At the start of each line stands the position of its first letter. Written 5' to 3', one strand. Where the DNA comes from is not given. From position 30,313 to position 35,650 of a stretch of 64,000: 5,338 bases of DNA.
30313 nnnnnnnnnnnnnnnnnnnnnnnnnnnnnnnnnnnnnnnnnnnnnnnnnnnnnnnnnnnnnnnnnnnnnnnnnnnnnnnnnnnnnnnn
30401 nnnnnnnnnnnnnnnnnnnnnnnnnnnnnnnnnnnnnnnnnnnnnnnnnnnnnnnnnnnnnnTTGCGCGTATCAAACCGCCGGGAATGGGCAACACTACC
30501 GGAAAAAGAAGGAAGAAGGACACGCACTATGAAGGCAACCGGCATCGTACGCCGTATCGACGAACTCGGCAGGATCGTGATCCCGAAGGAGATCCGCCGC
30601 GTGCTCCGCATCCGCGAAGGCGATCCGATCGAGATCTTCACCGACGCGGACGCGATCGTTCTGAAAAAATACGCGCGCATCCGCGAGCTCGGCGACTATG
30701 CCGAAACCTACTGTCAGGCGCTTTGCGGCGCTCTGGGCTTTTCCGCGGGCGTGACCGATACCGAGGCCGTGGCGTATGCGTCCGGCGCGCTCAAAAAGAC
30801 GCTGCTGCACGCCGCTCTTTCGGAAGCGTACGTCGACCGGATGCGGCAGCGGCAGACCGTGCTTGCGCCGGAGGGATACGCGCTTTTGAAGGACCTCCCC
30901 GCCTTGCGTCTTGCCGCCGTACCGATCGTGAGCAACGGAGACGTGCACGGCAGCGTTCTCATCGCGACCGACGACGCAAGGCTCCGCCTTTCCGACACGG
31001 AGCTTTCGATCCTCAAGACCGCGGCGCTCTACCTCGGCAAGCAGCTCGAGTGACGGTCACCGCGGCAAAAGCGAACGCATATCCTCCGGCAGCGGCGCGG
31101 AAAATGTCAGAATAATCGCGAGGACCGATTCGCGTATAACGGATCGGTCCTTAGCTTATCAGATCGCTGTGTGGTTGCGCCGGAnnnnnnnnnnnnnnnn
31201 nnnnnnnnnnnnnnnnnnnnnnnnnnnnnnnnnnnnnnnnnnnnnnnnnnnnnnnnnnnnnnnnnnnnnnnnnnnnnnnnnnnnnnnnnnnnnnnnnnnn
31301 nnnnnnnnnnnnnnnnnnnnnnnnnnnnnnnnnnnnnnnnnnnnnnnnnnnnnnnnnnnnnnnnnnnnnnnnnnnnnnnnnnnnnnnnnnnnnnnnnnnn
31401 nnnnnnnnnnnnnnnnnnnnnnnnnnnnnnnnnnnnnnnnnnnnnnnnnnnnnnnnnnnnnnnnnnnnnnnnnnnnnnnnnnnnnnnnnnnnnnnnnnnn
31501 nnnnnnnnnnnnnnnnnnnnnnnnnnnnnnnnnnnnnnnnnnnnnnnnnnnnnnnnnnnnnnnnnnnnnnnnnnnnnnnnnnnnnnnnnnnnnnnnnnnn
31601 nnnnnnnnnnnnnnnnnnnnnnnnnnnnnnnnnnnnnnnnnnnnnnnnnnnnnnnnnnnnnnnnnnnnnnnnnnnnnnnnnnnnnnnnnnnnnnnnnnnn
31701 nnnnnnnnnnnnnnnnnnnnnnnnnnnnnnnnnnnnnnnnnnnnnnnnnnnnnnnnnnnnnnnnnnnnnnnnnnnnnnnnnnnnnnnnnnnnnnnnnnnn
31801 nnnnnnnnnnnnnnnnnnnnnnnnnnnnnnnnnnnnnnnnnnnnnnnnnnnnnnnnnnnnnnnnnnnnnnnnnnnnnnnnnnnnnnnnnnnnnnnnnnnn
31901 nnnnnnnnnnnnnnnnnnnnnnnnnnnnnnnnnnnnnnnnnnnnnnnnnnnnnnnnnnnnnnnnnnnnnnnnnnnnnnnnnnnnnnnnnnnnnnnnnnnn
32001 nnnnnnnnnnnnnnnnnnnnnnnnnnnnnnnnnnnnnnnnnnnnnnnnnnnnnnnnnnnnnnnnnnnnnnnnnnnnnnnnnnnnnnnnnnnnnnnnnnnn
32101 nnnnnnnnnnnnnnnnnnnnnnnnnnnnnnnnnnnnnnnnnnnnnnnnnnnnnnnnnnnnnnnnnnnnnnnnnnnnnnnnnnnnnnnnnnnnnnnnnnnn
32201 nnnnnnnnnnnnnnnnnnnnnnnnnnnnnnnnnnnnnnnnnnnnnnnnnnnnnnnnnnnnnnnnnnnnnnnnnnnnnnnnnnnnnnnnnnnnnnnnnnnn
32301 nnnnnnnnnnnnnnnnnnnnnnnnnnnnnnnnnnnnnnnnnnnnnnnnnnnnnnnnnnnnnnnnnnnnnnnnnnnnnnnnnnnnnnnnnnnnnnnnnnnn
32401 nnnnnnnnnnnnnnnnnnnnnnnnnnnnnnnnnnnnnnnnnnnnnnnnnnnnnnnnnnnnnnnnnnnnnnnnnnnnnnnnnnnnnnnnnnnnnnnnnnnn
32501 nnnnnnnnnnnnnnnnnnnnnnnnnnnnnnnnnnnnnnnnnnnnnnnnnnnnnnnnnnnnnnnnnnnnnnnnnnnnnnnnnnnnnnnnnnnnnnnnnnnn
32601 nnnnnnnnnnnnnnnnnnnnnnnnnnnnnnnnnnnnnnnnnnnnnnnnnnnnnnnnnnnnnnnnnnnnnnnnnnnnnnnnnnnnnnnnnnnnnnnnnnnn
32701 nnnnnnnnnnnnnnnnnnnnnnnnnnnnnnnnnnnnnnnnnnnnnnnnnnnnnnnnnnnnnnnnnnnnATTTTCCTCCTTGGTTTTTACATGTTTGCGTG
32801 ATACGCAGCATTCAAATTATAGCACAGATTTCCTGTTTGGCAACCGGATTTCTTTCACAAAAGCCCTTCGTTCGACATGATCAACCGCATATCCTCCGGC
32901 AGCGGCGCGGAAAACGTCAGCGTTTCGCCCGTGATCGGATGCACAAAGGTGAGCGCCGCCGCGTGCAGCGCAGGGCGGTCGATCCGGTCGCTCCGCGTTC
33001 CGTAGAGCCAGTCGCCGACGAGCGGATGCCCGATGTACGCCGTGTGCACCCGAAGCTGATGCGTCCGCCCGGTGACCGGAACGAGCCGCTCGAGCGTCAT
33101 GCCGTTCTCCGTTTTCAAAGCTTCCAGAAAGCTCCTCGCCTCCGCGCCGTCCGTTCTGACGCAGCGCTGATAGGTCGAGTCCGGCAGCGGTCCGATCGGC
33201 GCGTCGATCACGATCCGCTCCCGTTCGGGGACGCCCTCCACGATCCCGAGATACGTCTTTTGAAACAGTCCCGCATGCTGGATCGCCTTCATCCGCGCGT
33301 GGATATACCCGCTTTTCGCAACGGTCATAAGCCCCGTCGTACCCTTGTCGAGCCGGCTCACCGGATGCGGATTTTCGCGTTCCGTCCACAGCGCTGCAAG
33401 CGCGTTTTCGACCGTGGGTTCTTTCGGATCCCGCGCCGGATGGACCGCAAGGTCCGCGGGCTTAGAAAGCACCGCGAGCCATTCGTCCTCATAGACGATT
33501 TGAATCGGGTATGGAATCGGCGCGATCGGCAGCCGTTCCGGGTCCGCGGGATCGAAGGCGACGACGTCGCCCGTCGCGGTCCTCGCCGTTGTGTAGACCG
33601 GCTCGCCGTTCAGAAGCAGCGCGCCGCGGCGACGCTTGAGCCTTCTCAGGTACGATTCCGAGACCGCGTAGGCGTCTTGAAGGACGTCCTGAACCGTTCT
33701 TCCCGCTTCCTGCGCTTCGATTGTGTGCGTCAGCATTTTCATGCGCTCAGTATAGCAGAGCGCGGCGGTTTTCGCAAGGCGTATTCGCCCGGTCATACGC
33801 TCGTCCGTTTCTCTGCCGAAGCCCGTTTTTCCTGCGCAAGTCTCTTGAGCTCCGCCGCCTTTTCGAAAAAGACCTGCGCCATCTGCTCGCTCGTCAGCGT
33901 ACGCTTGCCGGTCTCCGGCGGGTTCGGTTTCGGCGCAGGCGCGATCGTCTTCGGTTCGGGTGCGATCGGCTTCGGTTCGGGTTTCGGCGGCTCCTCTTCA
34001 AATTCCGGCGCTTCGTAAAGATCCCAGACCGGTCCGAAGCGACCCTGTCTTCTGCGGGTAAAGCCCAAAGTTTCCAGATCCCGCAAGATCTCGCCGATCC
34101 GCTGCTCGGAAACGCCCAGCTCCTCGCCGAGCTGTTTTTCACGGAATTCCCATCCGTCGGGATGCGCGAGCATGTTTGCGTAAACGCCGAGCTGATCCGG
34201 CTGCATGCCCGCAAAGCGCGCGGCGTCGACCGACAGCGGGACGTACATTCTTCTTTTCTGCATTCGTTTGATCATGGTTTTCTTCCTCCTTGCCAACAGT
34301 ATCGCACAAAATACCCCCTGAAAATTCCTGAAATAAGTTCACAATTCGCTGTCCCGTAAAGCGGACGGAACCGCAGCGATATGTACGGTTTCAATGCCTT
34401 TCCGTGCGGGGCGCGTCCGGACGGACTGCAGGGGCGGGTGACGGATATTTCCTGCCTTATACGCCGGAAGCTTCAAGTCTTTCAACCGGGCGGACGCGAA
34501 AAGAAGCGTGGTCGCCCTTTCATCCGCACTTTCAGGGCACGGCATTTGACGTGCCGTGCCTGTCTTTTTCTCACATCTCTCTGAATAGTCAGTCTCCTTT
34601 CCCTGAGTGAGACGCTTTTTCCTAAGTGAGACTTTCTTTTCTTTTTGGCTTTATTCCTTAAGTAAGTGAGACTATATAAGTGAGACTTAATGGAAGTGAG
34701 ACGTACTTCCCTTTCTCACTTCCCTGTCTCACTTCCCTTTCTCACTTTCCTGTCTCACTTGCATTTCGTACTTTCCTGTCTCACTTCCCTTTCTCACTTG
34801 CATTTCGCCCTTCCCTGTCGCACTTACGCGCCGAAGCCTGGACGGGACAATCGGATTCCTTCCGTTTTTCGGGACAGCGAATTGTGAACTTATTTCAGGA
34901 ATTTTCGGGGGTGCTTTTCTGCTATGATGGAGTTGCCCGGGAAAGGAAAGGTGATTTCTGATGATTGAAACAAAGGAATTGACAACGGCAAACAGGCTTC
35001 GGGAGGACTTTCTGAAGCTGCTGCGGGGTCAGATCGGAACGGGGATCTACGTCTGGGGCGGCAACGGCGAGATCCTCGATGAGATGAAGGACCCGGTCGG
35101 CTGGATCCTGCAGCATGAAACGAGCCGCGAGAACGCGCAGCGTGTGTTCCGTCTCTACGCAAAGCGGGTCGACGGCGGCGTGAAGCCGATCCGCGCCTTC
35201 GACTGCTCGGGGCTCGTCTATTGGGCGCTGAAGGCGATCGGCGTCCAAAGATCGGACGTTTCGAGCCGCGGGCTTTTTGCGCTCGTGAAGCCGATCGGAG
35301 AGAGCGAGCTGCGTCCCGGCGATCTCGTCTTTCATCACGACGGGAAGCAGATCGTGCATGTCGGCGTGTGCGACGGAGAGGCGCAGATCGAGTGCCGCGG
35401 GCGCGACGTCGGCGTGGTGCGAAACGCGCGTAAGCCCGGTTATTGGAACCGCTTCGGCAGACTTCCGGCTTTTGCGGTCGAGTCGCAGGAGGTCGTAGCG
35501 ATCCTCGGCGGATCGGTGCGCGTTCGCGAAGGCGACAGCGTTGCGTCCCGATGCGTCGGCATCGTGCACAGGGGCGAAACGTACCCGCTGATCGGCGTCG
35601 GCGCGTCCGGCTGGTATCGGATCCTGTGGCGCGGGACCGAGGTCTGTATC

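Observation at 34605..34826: Opposed arrays of GTGAGAC repeats, including a 9-unit 13-bp tandem array (iteron- or centromere-like)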

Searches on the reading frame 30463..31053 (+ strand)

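Call 8: search_protein_families(library=pfam, proteins=[window:30463-31053:+], max_evalue=0.01)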
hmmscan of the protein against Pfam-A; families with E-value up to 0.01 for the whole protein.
window:30463-31053:+ (196 aa): 3 families
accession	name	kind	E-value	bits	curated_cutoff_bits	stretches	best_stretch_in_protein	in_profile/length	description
PF15714.11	SpoVT_C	-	2.5e-21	76.5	27.5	1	75-196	1-128/128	Stage V sporulation protein T C-terminal, transcription factor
PF04014.23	MazE_antitoxin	-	9.8e-12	45.1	24.7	1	29-73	1-46/48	Antidote-toxin recognition MazE, bacterial antitoxin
PF13185.12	GAF_2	-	0.0097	16.6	28.6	0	86-189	20-129/136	GAF domain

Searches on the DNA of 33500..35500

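Call 9: search_rna_families(source=window, start=33500, end=35500, threshold=evalue, max_evalue=1)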
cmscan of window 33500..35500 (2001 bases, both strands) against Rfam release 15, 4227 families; matches with E-value up to 1: 3.
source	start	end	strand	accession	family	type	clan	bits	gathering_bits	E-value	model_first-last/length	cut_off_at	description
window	34673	34740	+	RF00832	mir-71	Gene; miRNA;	-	22.5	50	0.13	1-73/73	no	mir-71 microRNA precursor family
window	34674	34750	-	RF00832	mir-71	Gene; miRNA;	-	20.4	50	0.48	1-73/73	no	mir-71 microRNA precursor family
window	33603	33688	+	RF03536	Flavi_TBFV_xrRNA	Cis-reg;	-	18.7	46.5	0.75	1-89/89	no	Tick-borne Flavivirus exoribonuclease-resistant RNA element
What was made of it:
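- Tried and rejected: Rfam, permissive E-value scan of 33500-35500: only chance-level hits (call 9).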
